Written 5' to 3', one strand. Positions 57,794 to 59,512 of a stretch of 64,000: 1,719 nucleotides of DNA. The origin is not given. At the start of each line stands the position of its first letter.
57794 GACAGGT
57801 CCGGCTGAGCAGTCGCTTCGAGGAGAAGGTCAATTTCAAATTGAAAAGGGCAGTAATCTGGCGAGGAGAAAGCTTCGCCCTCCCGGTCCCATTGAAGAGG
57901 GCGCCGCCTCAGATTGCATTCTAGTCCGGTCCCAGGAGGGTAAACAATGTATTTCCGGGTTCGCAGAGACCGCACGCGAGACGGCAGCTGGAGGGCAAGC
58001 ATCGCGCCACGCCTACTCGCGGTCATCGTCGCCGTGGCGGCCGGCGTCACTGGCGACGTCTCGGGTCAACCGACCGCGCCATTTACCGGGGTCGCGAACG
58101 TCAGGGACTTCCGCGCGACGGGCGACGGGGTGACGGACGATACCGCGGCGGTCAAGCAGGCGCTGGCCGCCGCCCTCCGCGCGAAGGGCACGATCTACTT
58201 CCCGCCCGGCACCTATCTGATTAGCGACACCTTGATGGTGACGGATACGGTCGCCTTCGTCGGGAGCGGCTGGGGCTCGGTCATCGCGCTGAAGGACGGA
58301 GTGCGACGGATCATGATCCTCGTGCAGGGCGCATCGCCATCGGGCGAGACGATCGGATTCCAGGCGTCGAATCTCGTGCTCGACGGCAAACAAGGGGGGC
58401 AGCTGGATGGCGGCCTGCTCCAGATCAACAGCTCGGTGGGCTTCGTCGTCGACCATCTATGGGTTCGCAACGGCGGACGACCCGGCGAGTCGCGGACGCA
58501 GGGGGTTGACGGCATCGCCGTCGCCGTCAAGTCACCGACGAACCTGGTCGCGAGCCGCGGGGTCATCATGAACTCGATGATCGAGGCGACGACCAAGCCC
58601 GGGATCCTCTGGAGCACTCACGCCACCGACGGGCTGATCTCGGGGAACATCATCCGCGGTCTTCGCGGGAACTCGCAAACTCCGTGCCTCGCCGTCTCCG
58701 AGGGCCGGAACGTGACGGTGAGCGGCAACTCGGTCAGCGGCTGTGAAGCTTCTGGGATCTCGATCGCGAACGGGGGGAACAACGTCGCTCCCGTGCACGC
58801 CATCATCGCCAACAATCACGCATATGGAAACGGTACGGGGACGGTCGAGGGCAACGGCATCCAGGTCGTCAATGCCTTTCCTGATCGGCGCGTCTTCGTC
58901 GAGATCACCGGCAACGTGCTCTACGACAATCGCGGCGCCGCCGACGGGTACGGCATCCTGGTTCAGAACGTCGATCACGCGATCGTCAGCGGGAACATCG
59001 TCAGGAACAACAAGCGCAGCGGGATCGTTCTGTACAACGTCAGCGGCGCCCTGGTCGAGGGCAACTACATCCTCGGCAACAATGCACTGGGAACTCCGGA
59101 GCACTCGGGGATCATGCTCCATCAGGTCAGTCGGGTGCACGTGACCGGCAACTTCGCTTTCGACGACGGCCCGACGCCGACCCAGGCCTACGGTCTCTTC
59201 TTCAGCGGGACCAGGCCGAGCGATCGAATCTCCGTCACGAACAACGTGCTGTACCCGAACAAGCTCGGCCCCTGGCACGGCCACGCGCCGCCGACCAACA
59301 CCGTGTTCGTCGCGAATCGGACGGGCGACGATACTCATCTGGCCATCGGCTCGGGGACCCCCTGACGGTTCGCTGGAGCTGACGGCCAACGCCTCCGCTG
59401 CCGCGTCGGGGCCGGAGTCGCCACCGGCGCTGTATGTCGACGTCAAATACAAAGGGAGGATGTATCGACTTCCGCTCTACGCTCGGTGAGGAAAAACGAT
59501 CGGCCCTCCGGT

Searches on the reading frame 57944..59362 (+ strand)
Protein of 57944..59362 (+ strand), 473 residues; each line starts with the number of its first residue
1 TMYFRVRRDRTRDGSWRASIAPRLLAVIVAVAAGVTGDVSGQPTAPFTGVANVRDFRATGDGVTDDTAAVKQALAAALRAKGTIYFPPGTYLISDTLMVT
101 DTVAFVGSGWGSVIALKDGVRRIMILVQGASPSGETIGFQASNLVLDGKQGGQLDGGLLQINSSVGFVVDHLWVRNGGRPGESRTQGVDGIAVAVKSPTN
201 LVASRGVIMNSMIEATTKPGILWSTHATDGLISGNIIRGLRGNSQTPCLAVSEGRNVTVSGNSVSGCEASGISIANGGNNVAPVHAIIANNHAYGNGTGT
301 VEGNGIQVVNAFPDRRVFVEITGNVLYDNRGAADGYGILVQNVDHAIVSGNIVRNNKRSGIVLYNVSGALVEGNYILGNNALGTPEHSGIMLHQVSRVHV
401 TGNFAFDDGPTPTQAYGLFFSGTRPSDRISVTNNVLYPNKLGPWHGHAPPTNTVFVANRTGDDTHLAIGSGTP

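Call 37: search_protein_families(library=pfam, proteins=[window:57944-59362:+], max_evalue=0.001)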
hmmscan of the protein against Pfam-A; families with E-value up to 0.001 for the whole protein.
window:57944-59362:+ (473 aa): 3 families
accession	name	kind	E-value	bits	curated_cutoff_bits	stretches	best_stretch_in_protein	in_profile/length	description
PF12708.12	Pect-lyase_RHGA_epim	-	2.6e-17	63.8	27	1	51-149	2-102/213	Rhamnogalacturonase A/epimerase, pectate lyase-like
PF13229.12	Beta_helix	-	8.7e-17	61.6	25.9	2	290-439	15-137/158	Right handed beta helix region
PF05048.19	NosD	-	8.1e-14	52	23.6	1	319-444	49-154/212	Periplasmic copper-binding protein (NosD)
